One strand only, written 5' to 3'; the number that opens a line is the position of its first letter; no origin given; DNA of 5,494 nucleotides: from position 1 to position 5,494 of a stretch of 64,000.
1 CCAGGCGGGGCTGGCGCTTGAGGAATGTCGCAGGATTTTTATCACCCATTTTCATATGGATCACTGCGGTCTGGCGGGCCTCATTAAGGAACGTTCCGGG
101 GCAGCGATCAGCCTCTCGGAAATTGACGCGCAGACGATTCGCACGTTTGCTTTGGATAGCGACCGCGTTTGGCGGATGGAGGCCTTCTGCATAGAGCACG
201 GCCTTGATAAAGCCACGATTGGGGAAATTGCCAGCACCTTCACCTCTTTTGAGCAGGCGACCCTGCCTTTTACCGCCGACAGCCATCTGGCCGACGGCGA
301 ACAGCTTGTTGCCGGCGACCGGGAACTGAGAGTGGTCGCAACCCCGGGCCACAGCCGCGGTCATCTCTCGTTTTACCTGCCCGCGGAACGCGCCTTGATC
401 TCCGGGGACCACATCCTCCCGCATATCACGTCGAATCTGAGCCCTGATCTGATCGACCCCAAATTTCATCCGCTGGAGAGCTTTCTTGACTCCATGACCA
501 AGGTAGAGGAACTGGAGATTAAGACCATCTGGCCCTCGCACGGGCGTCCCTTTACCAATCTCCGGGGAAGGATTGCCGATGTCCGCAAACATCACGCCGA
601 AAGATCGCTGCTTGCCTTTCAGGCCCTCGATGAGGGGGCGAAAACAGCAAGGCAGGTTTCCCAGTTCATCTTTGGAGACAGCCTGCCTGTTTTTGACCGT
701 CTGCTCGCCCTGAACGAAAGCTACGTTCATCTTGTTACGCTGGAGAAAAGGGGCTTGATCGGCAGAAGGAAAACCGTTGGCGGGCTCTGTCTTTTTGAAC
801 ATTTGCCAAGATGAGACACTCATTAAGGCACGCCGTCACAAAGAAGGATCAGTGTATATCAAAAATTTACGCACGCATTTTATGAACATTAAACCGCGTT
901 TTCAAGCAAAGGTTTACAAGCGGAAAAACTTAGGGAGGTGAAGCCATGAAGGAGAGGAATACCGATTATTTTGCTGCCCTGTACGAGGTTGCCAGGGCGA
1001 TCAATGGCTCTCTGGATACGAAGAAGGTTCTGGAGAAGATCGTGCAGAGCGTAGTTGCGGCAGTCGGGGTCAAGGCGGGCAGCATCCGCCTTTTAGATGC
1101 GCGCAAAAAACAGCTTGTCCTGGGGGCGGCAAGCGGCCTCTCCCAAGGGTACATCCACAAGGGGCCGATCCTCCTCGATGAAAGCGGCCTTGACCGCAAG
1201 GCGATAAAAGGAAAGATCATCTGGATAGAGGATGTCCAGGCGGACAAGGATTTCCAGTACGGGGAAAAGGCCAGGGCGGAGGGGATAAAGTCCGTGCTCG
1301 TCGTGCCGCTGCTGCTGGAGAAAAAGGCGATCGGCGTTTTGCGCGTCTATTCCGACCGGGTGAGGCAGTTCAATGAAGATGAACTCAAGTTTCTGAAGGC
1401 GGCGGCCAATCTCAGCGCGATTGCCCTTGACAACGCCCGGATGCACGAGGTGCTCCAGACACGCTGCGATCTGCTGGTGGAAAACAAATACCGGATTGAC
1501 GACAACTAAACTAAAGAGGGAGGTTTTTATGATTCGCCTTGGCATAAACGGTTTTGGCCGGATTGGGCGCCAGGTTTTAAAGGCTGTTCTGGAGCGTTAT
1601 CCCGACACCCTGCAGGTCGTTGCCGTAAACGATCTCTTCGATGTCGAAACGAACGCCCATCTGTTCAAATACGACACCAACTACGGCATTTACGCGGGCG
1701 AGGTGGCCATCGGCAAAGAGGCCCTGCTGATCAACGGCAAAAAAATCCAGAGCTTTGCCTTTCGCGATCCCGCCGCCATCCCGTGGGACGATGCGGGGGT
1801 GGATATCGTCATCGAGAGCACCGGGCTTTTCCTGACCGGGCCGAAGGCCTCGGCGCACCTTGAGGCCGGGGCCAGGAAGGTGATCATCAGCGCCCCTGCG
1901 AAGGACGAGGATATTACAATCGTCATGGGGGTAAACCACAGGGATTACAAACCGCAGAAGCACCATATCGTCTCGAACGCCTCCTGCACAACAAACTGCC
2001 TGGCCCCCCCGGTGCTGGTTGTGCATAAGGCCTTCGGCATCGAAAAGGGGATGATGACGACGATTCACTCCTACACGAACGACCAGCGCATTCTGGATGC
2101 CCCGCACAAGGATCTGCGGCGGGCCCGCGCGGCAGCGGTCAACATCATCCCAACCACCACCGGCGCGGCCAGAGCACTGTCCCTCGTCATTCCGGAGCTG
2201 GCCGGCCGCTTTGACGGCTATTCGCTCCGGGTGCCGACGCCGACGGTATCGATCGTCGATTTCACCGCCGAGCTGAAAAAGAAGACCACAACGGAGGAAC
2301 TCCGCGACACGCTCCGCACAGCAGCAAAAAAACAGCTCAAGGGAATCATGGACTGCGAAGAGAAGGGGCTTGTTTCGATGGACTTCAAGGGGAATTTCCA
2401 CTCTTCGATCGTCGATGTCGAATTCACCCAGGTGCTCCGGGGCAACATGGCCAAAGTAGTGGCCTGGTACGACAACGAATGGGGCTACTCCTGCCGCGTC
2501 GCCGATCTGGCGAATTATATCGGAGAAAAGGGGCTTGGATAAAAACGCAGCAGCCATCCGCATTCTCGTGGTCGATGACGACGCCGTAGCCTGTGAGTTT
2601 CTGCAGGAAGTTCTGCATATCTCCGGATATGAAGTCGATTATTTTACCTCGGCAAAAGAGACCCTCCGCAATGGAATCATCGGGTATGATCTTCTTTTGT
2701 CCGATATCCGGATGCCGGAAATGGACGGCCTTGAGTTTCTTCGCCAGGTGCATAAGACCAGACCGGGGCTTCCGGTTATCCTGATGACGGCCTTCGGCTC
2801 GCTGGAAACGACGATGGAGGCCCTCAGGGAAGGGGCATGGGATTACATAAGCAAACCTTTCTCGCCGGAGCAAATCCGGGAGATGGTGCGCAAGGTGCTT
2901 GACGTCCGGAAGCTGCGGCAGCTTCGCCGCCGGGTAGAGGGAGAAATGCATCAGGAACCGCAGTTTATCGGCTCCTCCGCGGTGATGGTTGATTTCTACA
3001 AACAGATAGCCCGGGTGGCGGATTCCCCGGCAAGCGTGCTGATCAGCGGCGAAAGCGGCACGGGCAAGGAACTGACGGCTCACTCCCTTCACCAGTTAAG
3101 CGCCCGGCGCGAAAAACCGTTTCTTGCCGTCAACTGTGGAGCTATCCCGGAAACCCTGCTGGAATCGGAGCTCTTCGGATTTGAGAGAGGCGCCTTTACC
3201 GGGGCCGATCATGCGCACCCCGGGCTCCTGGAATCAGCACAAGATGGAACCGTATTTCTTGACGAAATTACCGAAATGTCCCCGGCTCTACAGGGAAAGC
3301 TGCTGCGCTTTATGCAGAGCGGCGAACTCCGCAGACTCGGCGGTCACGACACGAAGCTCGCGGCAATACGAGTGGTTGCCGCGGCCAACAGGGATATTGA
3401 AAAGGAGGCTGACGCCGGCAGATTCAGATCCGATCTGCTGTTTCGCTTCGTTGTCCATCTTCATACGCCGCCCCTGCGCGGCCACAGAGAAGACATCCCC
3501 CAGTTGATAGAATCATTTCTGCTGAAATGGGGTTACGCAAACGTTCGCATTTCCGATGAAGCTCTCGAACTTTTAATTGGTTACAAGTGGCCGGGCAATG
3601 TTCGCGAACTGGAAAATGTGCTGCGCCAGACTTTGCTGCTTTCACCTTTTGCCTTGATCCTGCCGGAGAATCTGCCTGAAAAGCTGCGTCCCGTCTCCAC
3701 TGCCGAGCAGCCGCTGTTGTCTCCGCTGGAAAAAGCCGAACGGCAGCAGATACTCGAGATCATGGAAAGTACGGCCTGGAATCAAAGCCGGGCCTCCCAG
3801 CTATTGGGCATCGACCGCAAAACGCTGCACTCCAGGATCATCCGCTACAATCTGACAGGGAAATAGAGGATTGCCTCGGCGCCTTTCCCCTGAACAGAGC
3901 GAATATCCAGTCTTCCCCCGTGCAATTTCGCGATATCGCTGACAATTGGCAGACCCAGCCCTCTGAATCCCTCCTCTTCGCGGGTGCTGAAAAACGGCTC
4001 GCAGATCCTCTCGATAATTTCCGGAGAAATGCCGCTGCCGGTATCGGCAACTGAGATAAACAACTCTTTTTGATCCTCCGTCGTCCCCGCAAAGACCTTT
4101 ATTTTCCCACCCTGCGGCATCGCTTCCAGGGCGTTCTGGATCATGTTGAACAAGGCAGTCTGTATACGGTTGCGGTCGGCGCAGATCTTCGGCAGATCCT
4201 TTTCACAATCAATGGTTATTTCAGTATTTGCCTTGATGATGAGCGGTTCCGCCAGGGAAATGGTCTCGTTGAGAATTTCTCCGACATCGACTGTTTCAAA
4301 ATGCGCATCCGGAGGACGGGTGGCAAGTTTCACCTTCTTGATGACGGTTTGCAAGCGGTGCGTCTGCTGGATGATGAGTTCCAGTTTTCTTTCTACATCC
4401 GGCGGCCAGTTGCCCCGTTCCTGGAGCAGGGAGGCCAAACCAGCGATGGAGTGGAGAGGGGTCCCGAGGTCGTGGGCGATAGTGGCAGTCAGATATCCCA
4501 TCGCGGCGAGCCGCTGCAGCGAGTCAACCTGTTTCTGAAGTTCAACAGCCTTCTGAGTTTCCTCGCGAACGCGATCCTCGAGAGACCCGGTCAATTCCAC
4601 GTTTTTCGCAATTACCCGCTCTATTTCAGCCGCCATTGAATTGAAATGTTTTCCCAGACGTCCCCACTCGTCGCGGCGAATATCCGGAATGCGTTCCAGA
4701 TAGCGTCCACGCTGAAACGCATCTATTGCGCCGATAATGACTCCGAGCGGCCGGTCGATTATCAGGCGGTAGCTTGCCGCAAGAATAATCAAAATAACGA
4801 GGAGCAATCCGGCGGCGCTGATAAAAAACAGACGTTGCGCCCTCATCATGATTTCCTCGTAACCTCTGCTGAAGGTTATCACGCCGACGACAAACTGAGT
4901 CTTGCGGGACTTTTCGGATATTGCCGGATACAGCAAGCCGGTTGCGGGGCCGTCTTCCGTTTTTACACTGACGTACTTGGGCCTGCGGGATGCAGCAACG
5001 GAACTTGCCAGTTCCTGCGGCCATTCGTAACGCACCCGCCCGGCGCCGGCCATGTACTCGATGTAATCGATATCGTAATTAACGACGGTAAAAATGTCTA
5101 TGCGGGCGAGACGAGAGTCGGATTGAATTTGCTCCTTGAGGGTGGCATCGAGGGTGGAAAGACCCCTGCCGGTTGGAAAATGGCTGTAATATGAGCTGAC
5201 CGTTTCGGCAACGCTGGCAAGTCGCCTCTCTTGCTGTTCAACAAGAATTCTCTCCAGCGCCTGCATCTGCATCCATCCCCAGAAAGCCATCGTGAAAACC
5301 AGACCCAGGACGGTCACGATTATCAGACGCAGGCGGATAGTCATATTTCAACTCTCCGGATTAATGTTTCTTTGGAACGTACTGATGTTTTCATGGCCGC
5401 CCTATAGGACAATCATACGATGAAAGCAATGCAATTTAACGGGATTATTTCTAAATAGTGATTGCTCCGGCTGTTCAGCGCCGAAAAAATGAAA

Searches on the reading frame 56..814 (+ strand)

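Call 47: search_protein_families(library=pfam, proteins=[window:56-814:+], max_evalue=0.00001)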
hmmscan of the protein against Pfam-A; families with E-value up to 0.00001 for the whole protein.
window:56-814:+ (252 aa): 1 family
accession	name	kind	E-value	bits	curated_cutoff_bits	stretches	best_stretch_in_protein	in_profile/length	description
PF00753.33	Lactamase_B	-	1.5e-11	45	22.7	1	2-162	55-196/196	Metallo-beta-lactamase superfamily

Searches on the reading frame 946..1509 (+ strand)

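Call 47: search_protein_families(library=pfam, proteins=[window:946-1509:+], max_evalue=0.00001)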
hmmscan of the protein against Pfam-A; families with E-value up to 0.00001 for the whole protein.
window:946-1509:+ (187 aa): 3 families
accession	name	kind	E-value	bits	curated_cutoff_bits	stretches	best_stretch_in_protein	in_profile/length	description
PF13185.12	GAF_2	-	3.2e-18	66.7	28.6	1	23-162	2-136/136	GAF domain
PF01590.32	GAF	-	5.9e-15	56.4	22.4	1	25-161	2-133/133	GAF domain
PF13492.12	GAF_3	-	2.6e-12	47.7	27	1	26-163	3-129/129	GAF domain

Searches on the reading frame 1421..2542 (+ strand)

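Call 47: search_protein_families(library=pfam, proteins=[window:1421-2542:+], max_evalue=0.00001)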
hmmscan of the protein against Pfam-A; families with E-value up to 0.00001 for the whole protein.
window:1421-2542:+ (373 aa): 2 families
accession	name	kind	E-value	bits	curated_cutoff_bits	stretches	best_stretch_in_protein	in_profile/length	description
PF02800.25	Gp_dh_C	-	2.5e-61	206.3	24.4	1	194-350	1-158/158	Glyceraldehyde 3-phosphate dehydrogenase, C-terminal domain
PF00044.30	Gp_dh_N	-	1.5e-34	118.7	31.7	1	38-139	1-100/101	Glyceraldehyde 3-phosphate dehydrogenase, NAD binding domain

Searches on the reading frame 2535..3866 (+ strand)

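Call 47: search_protein_families(library=pfam, proteins=[window:2535-3866:+], max_evalue=0.00001)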
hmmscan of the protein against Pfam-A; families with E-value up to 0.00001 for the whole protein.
window:2535-3866:+ (443 aa): 7 families
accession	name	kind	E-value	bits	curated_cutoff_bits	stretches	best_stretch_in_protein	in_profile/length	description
PF00158.32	Sigma54_activat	-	5.1e-62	208.9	20.2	1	145-307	2-164/168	Sigma-54 interaction domain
PF00072.30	Response_reg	-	4.7e-28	98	30.2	1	10-119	1-111/111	Response regulator receiver domain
PF14532.12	Sigma54_activ_2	-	6.4e-19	69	25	1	145-314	1-138/138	Sigma-54 interaction domain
PF25601.1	AAA_lid_14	-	2.4e-18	66.1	27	1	315-391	1-81/87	AAA+ ATPase lid domain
PF02954.25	HTH_8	-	3.1e-11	43.3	22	1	398-438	2-42/42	Bacterial regulatory protein, Fis family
PF07724.20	AAA_2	-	1.6e-06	28.7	27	1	166-296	4-135/166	AAA domain (Cdc48 subfamily)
PF07728.20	AAA_5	-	4.3e-06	27.2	22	1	168-287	2-124/139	AAA domain (dynein-related subfamily)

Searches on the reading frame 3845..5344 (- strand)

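Call 47: search_protein_families(library=pfam, proteins=[window:3845-5344:-], max_evalue=0.00001)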
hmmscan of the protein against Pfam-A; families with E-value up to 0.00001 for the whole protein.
window:3845-5344:- (499 aa): 3 families
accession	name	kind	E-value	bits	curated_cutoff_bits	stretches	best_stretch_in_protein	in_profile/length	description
PF02518.31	HATPase_c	-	2.4e-22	79.9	26.4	1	390-498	2-110/111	Histidine kinase-, DNA gyrase B-, and HSP90-like ATPase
PF00512.31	HisKA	-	1.1e-12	48.2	26.9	1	282-338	2-57/66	His Kinase A (phospho-acceptor) domain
PF00672.30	HAMP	-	4.6e-06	27.3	25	0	198-242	8-52/53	HAMP domain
